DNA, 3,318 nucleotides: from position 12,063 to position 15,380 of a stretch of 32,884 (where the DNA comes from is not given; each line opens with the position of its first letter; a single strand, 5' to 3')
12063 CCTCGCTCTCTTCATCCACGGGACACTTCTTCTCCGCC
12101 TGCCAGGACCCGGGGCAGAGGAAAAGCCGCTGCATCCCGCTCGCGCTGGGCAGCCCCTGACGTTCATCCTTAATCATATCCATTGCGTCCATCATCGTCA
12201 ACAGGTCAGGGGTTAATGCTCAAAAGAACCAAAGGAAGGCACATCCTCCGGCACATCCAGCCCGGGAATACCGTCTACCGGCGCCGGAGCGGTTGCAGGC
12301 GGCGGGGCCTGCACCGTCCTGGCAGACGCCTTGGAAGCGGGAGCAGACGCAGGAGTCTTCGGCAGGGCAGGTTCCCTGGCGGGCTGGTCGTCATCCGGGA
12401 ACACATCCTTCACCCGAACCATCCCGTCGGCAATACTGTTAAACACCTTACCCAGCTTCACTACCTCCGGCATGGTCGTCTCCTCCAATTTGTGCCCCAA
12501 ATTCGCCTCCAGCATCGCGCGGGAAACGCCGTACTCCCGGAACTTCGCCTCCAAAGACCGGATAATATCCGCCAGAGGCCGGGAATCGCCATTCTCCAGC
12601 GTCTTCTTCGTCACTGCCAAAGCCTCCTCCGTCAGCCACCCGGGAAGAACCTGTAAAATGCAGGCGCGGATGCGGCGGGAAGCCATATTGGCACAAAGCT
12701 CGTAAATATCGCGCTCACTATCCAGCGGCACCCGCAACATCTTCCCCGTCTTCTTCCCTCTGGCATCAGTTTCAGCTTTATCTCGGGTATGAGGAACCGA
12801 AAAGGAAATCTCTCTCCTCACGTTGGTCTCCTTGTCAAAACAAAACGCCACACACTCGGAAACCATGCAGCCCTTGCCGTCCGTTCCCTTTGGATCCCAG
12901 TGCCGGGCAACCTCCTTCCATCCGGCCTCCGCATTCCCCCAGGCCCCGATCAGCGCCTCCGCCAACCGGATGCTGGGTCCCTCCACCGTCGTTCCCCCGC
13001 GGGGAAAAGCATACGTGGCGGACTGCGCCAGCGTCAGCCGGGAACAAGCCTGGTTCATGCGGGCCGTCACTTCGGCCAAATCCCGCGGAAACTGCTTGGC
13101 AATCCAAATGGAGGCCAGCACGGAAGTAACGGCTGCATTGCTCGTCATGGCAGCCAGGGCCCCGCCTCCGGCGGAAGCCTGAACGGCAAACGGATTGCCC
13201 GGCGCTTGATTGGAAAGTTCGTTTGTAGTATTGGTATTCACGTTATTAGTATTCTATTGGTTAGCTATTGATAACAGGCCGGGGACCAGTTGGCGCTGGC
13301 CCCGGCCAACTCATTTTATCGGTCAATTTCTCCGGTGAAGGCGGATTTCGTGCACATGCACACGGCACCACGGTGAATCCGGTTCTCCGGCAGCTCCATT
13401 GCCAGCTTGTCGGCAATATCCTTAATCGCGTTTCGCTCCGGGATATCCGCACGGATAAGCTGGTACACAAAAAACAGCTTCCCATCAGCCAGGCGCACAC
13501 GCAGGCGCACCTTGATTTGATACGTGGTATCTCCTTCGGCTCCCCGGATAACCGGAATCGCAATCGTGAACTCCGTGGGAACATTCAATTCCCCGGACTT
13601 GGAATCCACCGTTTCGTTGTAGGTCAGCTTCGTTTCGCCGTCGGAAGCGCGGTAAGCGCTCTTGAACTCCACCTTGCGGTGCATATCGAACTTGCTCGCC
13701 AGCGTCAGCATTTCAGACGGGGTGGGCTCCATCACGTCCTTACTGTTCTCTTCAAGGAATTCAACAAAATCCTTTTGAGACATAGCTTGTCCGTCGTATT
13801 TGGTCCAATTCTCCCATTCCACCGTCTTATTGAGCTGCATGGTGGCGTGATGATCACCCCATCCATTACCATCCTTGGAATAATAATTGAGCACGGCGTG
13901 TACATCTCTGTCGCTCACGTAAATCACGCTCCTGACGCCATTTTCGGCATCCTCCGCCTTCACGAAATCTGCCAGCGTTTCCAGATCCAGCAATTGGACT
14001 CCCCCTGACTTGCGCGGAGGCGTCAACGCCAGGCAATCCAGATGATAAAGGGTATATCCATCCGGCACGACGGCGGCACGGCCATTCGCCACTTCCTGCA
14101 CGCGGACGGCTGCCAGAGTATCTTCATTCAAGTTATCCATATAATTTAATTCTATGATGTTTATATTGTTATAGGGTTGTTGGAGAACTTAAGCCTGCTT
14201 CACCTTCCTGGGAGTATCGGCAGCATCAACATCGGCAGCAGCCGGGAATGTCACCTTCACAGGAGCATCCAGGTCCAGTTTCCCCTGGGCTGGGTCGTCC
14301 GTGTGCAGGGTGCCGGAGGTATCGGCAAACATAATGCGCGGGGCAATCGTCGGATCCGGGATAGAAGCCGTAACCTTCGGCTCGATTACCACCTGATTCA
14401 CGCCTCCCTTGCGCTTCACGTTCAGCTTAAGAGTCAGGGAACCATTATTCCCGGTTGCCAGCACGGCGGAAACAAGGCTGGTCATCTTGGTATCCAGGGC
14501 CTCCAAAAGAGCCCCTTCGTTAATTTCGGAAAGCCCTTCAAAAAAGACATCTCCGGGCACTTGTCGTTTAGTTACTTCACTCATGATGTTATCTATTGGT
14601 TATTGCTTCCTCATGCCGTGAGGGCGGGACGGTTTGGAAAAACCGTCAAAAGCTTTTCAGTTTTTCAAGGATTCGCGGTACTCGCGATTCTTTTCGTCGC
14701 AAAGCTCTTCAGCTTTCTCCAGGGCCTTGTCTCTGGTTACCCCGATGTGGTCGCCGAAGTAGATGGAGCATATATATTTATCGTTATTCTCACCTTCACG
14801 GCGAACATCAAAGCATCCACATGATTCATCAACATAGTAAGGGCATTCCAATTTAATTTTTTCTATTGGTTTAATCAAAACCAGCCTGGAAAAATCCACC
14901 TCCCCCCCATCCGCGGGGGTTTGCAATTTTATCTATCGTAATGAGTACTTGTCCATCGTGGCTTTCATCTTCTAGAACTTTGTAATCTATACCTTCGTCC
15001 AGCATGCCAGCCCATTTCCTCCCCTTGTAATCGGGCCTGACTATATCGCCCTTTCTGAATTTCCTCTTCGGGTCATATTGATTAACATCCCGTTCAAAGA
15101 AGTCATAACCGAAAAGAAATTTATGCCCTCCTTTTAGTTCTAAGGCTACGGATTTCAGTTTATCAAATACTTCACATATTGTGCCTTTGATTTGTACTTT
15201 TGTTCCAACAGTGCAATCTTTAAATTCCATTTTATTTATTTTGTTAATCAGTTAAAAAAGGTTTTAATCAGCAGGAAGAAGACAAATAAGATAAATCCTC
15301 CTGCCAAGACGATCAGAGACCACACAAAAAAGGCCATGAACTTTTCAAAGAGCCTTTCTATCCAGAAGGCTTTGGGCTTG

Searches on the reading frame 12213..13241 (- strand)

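Call 31: search_protein_families(library=phrogs, proteins=[window:12213-13241:-], max_evalue=0.01)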
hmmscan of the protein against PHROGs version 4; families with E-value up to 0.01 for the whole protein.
window:12213-13241:- (342 aa): 1 family
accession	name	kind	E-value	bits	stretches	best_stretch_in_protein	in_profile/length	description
phrog_3657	-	unknown function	9.4e-79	265.5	1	20-297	13-269/289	-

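Call 60: search_protein_families(library=pfam, proteins=[window:12213-13241:-], max_evalue=0.01)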
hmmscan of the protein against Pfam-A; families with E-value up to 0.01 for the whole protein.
window:12213-13241:- (342 aa): 0 families

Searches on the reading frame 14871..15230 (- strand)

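Call 6: search_protein_families(library=pfam, proteins=[window:14871-15230:-], max_evalue=1)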
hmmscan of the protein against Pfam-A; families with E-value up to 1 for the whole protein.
window:14871-15230:- (119 aa): 0 families

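Call 7: search_protein_families(library=phrogs, proteins=[window:14871-15230:-], max_evalue=1)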
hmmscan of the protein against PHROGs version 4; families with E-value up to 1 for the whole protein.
window:14871-15230:- (119 aa): 1 family
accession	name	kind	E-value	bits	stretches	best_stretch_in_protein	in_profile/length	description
phrog_18244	-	unknown function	0.13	13.4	0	58-110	19-70/71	-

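Call 33: search_protein_families(library=padloc, proteins=[window:14871-15230:-], max_evalue=1)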
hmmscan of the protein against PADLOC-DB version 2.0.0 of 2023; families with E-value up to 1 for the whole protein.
window:14871-15230:- (119 aa): 0 families

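Call 34: search_protein_families(library=ncbifam, proteins=[window:14871-15230:-], max_evalue=1)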
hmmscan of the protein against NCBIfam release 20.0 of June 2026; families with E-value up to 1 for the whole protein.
window:14871-15230:- (119 aa): 0 families
